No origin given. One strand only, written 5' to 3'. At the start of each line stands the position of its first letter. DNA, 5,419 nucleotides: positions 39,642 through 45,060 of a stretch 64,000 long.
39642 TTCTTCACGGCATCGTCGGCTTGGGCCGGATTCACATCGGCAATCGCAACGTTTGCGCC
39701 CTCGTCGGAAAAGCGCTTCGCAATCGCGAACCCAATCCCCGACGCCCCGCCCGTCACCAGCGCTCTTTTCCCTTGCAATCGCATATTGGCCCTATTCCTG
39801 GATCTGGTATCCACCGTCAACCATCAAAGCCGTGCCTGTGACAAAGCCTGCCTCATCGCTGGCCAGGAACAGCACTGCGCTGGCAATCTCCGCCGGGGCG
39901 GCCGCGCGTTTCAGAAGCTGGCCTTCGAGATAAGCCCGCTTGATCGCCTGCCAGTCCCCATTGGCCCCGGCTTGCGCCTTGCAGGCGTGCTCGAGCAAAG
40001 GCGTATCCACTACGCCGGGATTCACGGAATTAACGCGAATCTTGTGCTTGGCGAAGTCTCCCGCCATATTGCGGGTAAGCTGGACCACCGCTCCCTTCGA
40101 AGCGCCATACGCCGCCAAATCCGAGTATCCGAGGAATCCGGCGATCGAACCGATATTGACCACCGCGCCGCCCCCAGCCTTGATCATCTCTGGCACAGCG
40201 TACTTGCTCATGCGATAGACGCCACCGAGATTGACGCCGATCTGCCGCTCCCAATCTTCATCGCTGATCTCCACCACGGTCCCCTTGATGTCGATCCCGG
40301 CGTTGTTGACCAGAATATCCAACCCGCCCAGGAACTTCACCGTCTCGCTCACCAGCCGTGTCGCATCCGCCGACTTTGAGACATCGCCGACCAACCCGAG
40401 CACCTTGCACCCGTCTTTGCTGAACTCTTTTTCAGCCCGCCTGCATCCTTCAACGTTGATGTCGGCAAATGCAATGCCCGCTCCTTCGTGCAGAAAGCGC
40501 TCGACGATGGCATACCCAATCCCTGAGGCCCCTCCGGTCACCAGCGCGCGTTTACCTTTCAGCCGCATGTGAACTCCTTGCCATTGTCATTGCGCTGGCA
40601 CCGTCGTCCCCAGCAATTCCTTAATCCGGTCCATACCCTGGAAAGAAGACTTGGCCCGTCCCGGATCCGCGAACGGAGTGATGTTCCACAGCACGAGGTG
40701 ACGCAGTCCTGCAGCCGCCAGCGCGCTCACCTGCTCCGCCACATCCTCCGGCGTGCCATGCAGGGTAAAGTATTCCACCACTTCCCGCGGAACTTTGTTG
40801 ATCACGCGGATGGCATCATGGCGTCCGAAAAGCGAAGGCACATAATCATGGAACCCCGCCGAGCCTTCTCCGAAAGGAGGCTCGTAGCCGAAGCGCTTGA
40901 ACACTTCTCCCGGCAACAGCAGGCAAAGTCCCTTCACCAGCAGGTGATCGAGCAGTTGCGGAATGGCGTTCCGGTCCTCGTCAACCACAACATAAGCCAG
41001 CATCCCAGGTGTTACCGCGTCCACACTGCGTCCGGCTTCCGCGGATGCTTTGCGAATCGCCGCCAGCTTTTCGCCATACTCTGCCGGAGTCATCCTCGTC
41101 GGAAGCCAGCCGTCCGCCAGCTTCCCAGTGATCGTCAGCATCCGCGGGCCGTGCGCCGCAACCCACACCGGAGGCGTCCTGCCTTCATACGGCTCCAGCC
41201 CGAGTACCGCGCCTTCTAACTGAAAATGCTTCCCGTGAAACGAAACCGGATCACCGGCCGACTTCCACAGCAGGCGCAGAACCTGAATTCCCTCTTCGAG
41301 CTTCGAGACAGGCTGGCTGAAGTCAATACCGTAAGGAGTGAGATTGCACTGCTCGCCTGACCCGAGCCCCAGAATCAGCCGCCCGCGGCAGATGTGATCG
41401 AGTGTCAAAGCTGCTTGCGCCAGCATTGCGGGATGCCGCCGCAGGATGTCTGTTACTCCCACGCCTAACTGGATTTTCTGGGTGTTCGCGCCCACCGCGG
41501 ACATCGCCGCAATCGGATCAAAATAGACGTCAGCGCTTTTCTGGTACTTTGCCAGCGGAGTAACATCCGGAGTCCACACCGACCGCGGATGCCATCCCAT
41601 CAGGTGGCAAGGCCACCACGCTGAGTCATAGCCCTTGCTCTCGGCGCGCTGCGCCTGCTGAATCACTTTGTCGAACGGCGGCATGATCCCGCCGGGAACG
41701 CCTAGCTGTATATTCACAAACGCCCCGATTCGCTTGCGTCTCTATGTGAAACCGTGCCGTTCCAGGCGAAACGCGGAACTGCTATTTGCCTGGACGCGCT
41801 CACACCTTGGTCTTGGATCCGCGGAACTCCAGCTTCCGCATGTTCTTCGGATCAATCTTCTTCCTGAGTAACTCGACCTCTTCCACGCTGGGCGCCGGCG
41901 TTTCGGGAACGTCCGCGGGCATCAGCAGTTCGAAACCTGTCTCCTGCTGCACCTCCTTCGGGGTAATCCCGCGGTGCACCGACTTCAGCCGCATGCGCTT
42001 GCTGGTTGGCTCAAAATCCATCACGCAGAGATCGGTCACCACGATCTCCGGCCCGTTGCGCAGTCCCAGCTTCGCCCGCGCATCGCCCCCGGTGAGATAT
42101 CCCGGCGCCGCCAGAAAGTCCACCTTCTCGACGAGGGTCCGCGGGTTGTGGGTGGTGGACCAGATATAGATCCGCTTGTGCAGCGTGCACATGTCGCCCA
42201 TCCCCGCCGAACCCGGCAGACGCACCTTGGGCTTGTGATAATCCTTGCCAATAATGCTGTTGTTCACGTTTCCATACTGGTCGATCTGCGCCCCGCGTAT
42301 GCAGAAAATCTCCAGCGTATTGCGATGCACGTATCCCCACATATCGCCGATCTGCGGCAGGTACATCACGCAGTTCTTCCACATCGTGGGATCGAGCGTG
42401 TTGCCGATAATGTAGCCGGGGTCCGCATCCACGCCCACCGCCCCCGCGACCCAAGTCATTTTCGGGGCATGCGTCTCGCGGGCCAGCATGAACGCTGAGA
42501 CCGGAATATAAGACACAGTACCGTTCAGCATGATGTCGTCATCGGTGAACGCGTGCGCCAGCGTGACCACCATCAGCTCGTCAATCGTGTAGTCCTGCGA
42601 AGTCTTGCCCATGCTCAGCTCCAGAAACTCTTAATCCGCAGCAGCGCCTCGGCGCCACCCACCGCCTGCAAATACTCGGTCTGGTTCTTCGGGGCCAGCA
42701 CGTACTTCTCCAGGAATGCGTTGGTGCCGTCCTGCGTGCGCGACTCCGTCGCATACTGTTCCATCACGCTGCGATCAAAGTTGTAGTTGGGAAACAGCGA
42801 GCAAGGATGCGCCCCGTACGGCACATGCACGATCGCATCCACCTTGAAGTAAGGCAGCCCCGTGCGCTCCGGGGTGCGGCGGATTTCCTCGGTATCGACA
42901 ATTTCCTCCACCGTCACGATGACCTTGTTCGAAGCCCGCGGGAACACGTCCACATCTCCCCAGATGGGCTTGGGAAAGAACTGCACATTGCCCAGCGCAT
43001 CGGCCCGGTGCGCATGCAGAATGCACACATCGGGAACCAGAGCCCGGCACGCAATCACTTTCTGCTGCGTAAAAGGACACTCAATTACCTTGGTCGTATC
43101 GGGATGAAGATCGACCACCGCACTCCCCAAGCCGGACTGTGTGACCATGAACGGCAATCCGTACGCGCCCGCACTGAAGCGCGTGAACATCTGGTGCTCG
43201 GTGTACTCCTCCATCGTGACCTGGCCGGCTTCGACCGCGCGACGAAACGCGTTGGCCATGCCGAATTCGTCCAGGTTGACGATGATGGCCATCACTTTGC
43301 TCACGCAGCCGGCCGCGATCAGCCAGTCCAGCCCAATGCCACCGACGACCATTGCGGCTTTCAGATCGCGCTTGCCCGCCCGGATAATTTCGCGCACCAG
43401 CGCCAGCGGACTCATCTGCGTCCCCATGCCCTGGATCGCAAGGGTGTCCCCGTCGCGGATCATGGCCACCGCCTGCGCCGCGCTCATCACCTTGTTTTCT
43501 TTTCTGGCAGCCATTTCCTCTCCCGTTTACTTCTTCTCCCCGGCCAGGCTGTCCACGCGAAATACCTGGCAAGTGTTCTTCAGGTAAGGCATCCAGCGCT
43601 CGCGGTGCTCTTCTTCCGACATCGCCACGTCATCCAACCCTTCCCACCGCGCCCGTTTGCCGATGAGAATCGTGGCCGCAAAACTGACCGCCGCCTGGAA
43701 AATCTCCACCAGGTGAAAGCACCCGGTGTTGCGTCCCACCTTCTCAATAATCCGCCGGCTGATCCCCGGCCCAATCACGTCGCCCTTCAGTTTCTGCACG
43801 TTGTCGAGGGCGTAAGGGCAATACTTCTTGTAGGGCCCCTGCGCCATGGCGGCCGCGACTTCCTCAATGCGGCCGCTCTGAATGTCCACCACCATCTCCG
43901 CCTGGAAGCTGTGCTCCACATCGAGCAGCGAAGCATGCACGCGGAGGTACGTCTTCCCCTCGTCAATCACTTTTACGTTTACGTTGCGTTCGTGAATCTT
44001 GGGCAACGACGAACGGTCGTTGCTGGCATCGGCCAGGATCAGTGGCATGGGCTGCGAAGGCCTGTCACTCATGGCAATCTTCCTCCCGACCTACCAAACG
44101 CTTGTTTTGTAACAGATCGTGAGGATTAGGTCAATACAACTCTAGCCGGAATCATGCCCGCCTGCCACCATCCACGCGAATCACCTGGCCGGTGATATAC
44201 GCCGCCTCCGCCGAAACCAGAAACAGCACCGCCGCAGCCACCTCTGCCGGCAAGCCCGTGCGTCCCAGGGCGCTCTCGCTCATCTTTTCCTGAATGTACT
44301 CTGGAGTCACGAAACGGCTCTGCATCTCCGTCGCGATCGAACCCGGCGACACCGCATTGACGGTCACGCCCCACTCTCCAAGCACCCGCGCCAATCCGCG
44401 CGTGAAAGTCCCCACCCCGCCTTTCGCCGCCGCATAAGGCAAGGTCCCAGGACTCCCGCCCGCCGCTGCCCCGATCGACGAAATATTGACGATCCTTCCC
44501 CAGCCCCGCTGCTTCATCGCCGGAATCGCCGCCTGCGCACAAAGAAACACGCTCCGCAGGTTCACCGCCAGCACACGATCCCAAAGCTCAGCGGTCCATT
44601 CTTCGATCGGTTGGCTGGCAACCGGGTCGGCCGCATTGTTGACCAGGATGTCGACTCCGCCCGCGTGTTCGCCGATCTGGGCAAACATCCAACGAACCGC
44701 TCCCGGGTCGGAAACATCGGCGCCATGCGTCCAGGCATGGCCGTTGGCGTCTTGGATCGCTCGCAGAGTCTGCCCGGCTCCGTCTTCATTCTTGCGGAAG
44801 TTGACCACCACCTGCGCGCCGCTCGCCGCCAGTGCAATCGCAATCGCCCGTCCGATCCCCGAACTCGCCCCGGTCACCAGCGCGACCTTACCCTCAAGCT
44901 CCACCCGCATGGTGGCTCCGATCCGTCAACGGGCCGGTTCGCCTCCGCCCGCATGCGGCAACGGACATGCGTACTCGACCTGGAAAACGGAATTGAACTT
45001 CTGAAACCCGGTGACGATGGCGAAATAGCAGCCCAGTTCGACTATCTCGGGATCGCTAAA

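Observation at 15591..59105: Nine copies of the palindrome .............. sit in front of the transcription units: a window-wide regulon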

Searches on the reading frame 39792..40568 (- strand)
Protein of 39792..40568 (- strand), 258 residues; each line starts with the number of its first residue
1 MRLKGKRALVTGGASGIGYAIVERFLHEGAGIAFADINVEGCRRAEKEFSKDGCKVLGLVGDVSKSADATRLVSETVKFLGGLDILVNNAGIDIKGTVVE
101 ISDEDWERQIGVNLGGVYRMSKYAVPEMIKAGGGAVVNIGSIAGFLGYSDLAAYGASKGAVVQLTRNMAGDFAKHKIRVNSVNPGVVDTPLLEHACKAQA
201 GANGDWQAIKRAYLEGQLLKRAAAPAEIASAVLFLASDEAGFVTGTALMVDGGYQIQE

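Call 8: search_protein_families(library=pfam, proteins=[window:39792-40568:-])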
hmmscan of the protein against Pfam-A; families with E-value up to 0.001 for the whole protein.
window:39792-40568:- (258 aa): 4 families
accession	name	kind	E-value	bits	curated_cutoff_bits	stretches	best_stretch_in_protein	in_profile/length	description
PF13561.12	adh_short_C2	-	5e-62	210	27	1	14-254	3-235/236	Enoyl-(Acyl carrier protein) reductase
PF00106.31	adh_short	-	3.7e-57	193.4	26.6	1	6-195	1-190/195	short chain dehydrogenase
PF08659.16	KR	-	1.4e-09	38.5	22.6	1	9-160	4-155/180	KR domain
PF23441.1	SDR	-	0.00035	20.5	27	0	8-253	10-254/258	SDR-like rossmann domain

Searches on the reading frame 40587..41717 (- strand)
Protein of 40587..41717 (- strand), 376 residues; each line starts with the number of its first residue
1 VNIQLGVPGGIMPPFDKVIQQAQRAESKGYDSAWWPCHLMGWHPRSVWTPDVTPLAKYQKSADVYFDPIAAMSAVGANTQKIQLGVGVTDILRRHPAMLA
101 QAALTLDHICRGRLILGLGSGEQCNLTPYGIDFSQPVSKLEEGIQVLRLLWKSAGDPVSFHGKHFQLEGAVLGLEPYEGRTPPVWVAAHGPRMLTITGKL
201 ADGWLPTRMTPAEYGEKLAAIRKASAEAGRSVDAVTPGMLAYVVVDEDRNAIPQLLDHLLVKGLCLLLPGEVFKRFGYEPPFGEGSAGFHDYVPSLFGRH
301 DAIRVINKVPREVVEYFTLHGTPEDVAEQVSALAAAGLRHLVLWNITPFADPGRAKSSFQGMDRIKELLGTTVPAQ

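Call 8: search_protein_families(library=pfam, proteins=[window:40587-41717:-])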
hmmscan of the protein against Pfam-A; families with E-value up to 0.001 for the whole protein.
window:40587-41717:- (376 aa): 1 family
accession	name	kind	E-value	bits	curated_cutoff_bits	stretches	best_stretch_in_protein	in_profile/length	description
PF00296.26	Bac_luciferase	-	9.2e-66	222.8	27.9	1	13-340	20-314/314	Luciferase-like monooxygenase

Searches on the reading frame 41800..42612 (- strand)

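Call 8: search_protein_families(library=pfam, proteins=[window:41800-42612:-])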
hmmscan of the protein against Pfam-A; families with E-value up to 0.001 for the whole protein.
window:41800-42612:- (270 aa): 1 family
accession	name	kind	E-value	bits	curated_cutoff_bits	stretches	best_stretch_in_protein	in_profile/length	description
PF01144.29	CoA_trans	-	3.7e-13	49.8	23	1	99-223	100-216/217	Coenzyme A transferase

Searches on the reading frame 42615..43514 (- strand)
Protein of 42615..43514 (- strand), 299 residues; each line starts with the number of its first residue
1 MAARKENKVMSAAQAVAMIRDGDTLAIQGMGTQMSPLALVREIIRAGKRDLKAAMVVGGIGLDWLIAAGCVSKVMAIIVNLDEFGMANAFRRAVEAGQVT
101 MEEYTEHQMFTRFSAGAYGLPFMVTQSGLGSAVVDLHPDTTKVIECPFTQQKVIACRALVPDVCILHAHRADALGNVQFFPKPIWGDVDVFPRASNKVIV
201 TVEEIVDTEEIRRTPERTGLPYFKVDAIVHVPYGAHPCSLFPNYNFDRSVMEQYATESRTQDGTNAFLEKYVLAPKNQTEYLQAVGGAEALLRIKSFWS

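Call 8: search_protein_families(library=pfam, proteins=[window:42615-43514:-])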
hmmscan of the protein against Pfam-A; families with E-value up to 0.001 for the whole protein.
window:42615-43514:- (299 aa): 1 family
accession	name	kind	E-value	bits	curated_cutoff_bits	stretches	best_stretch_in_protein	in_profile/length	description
PF01144.29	CoA_trans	-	5.9e-27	94.9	23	1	9-230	1-216/217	Coenzyme A transferase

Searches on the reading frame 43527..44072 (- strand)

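Call 9: search_protein_families(library=pfam, proteins=[window:43527-44072:-])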
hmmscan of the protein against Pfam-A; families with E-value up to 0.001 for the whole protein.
window:43527-44072:- (181 aa): 1 family
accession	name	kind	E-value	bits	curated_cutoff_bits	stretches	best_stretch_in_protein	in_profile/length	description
PF11136.13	DUF2889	-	8.7e-16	58.7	25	1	51-129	42-118/123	Protein of unknown function (DUF2889)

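Call 65: search_protein_families(library=ncbifam, proteins=[window:43527-44072:-], max_evalue=0.001)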
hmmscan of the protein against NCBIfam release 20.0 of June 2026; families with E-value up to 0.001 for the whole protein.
window:43527-44072:- (181 aa): 0 families

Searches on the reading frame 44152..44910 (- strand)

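Call 9: search_protein_families(library=pfam, proteins=[window:44152-44910:-])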
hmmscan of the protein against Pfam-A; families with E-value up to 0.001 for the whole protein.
window:44152-44910:- (252 aa): 5 families
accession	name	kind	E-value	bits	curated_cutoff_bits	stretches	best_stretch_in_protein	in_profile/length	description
PF13561.12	adh_short_C2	-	4.4e-62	210.2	27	1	14-249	1-234/236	Enoyl-(Acyl carrier protein) reductase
PF00106.31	adh_short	-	1.1e-54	185.4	26.6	1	8-199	1-189/195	short chain dehydrogenase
PF08659.16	KR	-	2.8e-12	47.4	22.6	1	10-171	3-161/180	KR domain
PF23441.1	SDR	-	1.5e-08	34.8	27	1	56-249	64-254/258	SDR-like rossmann domain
PF13460.12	NAD_binding_10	-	3.2e-05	24.3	27.2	1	14-161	1-116/184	NAD(P)H-binding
